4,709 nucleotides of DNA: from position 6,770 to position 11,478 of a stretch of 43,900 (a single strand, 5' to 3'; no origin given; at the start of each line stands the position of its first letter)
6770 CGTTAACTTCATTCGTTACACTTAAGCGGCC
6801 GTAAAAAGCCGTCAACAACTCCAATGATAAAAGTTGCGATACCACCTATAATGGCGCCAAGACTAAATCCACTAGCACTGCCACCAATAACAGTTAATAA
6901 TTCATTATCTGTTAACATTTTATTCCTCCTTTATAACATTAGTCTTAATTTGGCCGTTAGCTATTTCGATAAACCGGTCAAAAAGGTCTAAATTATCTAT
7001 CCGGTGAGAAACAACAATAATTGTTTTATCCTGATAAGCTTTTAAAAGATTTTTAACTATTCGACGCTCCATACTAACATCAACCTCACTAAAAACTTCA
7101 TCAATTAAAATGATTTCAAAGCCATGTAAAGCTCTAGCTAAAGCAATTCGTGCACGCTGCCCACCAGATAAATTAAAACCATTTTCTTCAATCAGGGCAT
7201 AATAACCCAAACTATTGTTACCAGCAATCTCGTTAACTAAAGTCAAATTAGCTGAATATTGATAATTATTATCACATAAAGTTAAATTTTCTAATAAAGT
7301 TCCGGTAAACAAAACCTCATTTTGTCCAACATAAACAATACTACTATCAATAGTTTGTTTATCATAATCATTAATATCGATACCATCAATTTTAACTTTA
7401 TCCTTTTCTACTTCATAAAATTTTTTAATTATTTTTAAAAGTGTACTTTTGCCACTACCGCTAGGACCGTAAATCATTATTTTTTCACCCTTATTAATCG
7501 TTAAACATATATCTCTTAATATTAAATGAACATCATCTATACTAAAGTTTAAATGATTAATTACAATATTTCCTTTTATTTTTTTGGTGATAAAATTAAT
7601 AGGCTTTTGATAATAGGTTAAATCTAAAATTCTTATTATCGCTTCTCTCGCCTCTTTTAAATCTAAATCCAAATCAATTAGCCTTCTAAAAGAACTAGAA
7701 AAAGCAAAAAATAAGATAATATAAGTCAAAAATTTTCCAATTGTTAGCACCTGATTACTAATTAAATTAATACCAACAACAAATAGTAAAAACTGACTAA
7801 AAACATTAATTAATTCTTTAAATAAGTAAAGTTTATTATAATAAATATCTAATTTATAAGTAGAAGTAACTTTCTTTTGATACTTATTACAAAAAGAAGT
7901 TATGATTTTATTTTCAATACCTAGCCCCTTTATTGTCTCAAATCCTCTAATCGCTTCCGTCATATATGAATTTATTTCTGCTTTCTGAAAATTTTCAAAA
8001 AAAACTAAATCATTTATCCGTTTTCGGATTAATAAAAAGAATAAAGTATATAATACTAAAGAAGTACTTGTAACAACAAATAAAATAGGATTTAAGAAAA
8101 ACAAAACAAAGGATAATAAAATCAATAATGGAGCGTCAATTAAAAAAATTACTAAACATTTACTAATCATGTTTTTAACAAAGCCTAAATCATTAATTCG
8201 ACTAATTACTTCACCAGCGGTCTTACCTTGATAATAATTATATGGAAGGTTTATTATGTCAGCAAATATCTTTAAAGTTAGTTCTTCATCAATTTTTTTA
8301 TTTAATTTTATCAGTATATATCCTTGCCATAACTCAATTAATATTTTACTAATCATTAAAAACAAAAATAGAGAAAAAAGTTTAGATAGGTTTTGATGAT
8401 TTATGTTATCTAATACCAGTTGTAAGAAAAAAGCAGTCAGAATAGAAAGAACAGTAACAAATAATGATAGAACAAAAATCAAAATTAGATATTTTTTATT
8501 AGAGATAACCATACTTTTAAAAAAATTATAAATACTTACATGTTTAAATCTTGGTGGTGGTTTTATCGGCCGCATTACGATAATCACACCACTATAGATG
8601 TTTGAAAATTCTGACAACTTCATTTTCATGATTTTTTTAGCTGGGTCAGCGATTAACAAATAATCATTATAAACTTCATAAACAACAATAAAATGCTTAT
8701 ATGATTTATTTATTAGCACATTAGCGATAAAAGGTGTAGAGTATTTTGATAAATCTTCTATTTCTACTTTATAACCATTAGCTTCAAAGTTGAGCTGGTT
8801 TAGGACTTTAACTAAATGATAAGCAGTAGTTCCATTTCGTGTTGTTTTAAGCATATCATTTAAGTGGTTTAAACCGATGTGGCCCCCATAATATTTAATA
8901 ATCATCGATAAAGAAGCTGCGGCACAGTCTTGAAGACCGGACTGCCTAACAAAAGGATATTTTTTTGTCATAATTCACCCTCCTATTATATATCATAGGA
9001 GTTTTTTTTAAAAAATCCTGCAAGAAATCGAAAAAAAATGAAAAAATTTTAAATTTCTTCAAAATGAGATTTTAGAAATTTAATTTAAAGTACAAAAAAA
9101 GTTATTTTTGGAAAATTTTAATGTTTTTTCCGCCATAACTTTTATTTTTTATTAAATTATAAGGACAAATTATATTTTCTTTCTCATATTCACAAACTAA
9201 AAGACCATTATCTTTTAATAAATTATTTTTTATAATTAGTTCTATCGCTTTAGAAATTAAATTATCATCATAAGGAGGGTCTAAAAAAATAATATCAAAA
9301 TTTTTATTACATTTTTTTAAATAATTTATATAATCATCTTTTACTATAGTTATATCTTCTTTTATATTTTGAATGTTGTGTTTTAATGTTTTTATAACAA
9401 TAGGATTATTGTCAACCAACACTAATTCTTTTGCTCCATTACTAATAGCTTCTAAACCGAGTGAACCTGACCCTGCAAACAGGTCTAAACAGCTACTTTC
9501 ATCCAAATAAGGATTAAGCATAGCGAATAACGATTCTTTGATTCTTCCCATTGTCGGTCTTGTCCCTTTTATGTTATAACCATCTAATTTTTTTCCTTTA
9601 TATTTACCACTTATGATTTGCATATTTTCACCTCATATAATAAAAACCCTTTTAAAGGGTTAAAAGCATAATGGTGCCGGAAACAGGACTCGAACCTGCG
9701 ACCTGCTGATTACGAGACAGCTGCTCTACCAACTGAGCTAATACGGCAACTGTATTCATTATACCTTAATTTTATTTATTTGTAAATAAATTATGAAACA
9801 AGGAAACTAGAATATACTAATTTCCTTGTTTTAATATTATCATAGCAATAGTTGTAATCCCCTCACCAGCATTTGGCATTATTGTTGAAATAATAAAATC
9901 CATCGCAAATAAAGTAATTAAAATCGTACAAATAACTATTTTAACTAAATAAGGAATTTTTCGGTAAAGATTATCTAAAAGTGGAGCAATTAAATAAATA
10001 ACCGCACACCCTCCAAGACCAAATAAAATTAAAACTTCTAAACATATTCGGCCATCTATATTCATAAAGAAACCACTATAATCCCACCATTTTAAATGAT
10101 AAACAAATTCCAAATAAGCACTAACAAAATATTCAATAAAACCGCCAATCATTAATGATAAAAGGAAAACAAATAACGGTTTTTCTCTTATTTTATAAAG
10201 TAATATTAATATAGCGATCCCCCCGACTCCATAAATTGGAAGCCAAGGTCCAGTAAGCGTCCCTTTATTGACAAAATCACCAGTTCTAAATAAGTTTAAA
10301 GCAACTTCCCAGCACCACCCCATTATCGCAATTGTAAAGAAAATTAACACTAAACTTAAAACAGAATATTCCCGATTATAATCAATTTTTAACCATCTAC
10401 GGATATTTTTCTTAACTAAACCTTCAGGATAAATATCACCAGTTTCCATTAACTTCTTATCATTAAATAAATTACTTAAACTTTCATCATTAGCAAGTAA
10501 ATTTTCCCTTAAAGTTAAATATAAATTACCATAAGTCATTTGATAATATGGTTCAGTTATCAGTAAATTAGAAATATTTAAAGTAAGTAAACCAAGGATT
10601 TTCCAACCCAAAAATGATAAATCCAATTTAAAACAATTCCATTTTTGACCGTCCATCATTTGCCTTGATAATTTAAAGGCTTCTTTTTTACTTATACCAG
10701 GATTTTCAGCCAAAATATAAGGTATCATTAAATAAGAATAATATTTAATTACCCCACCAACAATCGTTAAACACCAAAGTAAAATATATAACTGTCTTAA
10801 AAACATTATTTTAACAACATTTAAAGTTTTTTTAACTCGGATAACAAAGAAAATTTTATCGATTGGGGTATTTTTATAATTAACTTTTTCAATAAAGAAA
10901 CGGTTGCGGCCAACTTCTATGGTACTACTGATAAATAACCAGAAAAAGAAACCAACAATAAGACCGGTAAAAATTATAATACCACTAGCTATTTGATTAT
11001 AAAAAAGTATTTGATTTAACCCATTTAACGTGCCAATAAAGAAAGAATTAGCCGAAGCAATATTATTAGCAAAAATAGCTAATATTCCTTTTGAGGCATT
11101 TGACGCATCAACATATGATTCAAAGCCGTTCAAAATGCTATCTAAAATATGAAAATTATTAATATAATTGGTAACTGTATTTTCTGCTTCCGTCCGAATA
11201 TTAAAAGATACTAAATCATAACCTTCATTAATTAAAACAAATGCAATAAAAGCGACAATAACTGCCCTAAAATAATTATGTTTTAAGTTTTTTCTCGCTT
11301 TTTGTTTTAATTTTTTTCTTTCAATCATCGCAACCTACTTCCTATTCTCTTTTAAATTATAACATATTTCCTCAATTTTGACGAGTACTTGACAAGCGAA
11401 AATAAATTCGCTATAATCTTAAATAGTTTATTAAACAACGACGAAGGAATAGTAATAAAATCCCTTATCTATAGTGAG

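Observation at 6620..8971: Unannotated two-peptide double-glycine-leader locus behind a C39 ABC exporter, with no immunity, accessory or regulatory gene, between rsmD and rpsU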

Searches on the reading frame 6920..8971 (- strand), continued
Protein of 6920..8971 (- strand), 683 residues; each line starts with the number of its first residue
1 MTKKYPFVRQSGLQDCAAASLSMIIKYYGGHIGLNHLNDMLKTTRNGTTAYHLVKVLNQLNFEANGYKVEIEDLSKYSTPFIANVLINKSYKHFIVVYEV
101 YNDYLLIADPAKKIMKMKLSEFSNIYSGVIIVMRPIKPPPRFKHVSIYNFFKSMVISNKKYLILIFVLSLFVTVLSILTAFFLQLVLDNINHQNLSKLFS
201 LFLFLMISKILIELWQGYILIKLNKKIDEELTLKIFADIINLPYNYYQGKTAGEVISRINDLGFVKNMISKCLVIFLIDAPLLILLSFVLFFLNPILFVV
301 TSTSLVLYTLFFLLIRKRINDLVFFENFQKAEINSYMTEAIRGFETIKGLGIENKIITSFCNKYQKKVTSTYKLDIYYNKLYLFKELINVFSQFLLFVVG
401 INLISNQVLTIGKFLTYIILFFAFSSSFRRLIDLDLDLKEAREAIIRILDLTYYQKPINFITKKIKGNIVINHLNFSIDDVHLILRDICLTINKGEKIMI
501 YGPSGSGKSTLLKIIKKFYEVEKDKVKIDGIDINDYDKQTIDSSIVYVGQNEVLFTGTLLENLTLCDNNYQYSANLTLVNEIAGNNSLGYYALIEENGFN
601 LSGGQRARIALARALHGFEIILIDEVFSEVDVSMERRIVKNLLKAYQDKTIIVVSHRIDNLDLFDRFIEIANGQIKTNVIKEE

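Call 44: find_encoding_contigs(protein=P0116, flank=8000, max_places=2)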
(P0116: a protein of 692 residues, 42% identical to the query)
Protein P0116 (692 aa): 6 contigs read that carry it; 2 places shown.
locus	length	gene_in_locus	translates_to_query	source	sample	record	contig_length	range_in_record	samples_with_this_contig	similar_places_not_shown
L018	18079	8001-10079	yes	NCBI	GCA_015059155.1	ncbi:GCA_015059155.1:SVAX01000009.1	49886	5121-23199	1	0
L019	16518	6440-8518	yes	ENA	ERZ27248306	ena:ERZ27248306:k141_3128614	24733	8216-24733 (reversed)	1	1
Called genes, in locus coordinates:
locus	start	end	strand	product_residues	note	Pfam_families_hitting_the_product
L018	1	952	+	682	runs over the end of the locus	PF27449:LtaS_N, PF00884:Sulfatase, PF01663:Phosphodiest (faint)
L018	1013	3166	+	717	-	PF09371:Tex_N, PF22706:Tex_central_region, PF14639:YqgF (weak), PF16921:Tex_YqgF, PF12836:HHH_3, PF17674:HHH_9, PF00575:S1, PF23459:S1_RRP5, +1 more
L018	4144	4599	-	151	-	PF03073:TspO_MBR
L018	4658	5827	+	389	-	PF01694:Rhomboid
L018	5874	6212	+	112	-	-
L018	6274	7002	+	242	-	PF01476:LysM (weak)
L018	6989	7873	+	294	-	-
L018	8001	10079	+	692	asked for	PF03412:Peptidase_C39, PF00664:ABC_membrane, PF00005:ABC_tran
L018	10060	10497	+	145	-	-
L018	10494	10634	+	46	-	-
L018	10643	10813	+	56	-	-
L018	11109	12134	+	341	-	PF17761:DUF1016_N, PF06250:YhcG_C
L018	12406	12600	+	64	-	PF01165:Ribosomal_S21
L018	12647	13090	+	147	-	PF09424:YqeY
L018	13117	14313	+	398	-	PF00871:Acetate_kinase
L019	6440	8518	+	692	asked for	PF03412:Peptidase_C39, PF00664:ABC_membrane, PF00005:ABC_tran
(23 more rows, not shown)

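Call 78: list_cluster_members(proteins=[P0042, P0026, P0030, P0111, P0019, P0090, P0005, P0061, P0028, P0073])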
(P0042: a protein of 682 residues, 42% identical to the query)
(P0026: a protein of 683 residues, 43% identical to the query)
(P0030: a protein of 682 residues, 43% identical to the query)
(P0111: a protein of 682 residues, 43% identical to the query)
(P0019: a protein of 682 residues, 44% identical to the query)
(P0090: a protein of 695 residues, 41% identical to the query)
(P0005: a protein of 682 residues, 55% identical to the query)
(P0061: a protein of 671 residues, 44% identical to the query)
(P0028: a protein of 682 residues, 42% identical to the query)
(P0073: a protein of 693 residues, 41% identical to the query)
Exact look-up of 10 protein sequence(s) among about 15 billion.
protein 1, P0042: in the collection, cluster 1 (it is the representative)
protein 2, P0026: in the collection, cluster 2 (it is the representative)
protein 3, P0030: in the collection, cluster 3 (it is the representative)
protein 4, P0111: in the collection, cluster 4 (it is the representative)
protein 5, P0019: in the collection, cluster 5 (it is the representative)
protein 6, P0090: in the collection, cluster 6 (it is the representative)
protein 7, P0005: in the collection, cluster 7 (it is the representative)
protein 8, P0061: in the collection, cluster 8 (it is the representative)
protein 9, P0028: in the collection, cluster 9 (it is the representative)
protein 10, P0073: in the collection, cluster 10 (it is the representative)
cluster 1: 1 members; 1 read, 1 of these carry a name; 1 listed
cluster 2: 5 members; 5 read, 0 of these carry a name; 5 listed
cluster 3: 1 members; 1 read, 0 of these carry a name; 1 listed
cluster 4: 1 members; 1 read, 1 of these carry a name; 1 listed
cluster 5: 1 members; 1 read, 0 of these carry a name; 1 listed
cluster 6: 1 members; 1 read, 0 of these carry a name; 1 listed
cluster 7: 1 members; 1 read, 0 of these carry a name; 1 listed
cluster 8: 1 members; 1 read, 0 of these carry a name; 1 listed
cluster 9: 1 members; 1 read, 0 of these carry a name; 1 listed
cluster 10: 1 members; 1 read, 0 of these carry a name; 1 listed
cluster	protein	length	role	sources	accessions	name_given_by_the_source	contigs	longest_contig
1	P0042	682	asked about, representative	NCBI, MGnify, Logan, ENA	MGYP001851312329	FL=1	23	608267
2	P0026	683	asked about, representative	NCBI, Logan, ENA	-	-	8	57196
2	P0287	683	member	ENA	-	-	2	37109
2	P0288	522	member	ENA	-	-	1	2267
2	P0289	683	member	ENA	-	-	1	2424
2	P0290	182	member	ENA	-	-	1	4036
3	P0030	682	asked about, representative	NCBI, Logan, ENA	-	-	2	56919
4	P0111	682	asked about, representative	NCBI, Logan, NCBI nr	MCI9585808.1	MAG: peptidase domain-containing ABC transporter [Bacilli bacterium] | peptidase domain-containing ABC transporter [Bacilli bacterium]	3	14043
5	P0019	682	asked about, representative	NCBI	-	-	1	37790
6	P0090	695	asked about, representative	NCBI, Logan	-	-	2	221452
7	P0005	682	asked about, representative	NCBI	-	-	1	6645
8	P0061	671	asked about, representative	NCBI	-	-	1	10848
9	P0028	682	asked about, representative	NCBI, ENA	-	-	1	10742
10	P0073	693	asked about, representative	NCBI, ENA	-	-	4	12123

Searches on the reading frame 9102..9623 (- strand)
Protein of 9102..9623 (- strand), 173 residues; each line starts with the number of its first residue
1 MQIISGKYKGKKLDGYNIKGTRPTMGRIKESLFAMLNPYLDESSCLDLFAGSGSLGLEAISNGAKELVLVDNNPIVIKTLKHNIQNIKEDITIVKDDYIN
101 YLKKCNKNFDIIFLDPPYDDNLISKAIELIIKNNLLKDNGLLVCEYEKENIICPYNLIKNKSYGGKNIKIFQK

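Call 7: search_protein_families(library=pfam, proteins=[window:9102-9623:-], max_evalue=0.1)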
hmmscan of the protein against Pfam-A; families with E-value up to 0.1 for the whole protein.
window:9102-9623:- (173 aa): 16 families
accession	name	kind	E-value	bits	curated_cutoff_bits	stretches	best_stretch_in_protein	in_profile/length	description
PF03602.21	Cons_hypoth95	-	5.7e-53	179.7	24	1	1-171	1-181/182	Conserved hypothetical protein 95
PF13847.12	Methyltransf_31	-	3.4e-07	30.5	27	1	43-148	5-113/145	Methyltransferase domain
PF02086.21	MethyltransfD12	-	2.6e-06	27.8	22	1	29-96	5-67/253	D12 class N6 adenine-specific DNA methyltransferase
PF02475.24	TRM5-TYW2_MTfase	-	0.00014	22.3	28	1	43-131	38-128/164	TRM5/TYW2 methyltransferase domain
PF06325.19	PrmA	-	0.0002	21.4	22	1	35-113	155-231/296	Ribosomal protein L11 methyltransferase (PrmA)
PF13649.12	Methyltransf_25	-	0.00059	20.9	27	1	46-114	2-70/97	Methyltransferase domain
PF00145.23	DNA_methylase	-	0.00081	19.4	22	1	45-114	3-67/324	C-5 cytosine-specific DNA methylase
PF02005.22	TRM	-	0.00083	19.1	27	1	43-116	51-128/376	N2,N2-dimethylguanosine tRNA methyltransferase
PF01861.22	BpsA_C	-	0.003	17.3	27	1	59-119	62-123/243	Branched-chain polyamine synthase A C-terminal domain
PF01564.23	Spermine_synth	-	0.0046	17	22.9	1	65-146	43-132/186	Spermine/spermidine synthase domain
PF01170.24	UPF0020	-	0.0047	17.1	22.3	1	66-124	78-137/197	RMKL-like, methyltransferase domain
PF04445.19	SAM_MT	-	0.011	15.6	26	1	81-120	119-159/230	Putative SAM-dependent methyltransferase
PF10237.15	N6-adenineMlase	-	0.02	15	23.2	1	103-145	83-127/166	Probable N6-adenine methyltransferase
PF10294.15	Methyltransf_16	-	0.025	14.8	21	1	42-148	47-159/174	Lysine methyltransferase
PF01555.25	N6_N4_Mtase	-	0.037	14.4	26.7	0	43-65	183-205/221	DNA methylase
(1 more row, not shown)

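Call 8: search_protein_families(library=ncbifam, proteins=[window:9102-9623:-], max_evalue=0.1)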
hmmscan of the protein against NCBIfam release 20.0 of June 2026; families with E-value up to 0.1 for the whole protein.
window:9102-9623:- (173 aa): 33 families (the best 25 are shown)
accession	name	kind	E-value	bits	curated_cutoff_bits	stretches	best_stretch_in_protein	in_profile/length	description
TIGR00095.1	TIGR00095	equivalog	2.2e-48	164.5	117.5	1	2-172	13-192/194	16S rRNA (guanine(966)-N(2))-methyltransferase RsmD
NF008157.0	PRK10909.1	equivalog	9.8e-36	123.4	302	1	2-153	14-166/199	16S rRNA (guanine(966)-N(2))-methyltransferase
NF008748.0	PRK11783.1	equivalog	4.8e-08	31.7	466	1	41-118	541-621/704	bifunctional 23S rRNA (guanine(2069)-N(7))-methyltransferase RlmK/23S rRNA (guanine(2445)-N(2))-methyltransferase RlmL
TIGR03534.1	RF_mod_PrmC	equivalog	7.9e-08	32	199.1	1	43-118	90-166/253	peptide chain release factor N(5)-glutamine methyltransferase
TIGR02469.1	CbiT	equivalog_domain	6.5e-07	29.6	78.3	1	24-115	3-95/124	precorrin-6Y C5,15-methyltransferase (decarboxylating) subunit CbiT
TIGR03533.1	L3_gln_methyl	equivalog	6.7e-07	28.9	229.7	1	30-121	107-202/284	50S ribosomal protein L3 N(5)-glutamine methyltransferase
TIGR00536.1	hemK_fam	subfamily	1e-06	28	115.5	1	42-118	115-192/286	HemK family protein methyltransferase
NF011529.0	PRK14968.1-3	equivalog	2.2e-06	27.2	162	1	41-118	34-108/198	putative methyltransferase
NF011528.0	PRK14968.1-2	equivalog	4.4e-06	26.3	171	1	44-118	41-117/205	putative methyltransferase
TIGR00537.1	hemK_rel_arch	hypoth_equivalog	4.5e-06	26.5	87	1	43-119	21-93/179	HemK2/MTQ2 family protein methyltransferase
TIGR00406.1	prmA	equivalog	1.8e-05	24.3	183.15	1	42-113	160-230/288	50S ribosomal protein L11 methyltransferase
NF033380.1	Rlm_2499C5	equivalog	2e-05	23.6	650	1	44-117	223-299/391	23S rRNA (cytosine(2499)-C(5))-methyltransferase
NF053718.1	23SC1962Mtase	equivalog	2.9e-05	23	575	1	41-117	210-289/383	23S rRNA (cytosine(1962)-C(5))-methyltransferase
NF001785.0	PRK00517.2-2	equivalog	5.6e-05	22.4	188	1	35-113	139-216/282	50S ribosomal protein L11 methyltransferase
TIGR00308.1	TRM1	equivalog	7.3e-05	22.3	280.65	1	41-134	44-141/375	tRNA (guanine(10)-N(2))-dimethyltransferase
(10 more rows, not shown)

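Call 48: find_related_loci(query=A3, collection=metagenome_contigs, flank=6000)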
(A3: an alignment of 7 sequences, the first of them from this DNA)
Query A3 (173 aa) in metagenome_contigs; peptide patterns used: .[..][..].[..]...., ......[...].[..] (x = any residue, [..] = any of these).
600 stretches matched a pattern (row limit reached: there are more); 577 encode a relative of the query (tblastn E <= 1e-3); the best 80 are kept; 80 distinct loci.
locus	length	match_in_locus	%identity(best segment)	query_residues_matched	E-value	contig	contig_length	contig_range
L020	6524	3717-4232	59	1-173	4e-58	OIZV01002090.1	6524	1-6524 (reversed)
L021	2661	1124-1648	56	1-173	9e-57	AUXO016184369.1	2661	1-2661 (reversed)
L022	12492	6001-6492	55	1-164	1e-53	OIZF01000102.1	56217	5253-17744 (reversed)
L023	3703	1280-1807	54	1-173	1e-53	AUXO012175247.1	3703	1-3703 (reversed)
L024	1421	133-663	50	1-172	3e-55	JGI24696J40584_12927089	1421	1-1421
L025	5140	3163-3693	51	1-173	4e-53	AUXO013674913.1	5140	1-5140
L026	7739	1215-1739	53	1-172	6e-53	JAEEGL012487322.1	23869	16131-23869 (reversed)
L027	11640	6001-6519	52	1-173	6e-53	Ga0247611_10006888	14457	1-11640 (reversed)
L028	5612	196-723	52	1-172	9e-52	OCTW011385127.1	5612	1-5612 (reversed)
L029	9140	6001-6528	52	1-173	3e-51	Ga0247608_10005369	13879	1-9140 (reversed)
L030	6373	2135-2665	53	1-173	8e-51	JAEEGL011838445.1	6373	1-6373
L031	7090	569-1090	61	1-172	1e-50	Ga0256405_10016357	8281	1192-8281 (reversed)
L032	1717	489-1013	52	1-172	1e-51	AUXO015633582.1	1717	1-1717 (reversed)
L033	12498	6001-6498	50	1-164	3e-50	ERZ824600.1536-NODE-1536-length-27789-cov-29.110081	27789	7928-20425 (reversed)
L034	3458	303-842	54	1-173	3e-50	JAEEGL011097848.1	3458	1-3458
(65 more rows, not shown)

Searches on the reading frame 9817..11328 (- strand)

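Call 7: search_protein_families(library=pfam, proteins=[window:9817-11328:-], max_evalue=0.1)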
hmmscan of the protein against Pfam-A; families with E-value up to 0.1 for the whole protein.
window:9817-11328:- (503 aa): 2 families
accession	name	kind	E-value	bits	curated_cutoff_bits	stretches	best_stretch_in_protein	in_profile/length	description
PF06541.16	ABC_trans_CmpB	-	6.6e-43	146.9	25.9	1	328-481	1-150/151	Putative ABC-transporter type IV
PF06161.16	DUF975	-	1.3e-19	71.5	34.8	1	1-276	1-242/243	Protein of unknown function (DUF975)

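Call 8: search_protein_families(library=ncbifam, proteins=[window:9817-11328:-], max_evalue=0.1)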
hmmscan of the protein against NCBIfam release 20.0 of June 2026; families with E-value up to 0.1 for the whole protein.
window:9817-11328:- (503 aa): 0 families
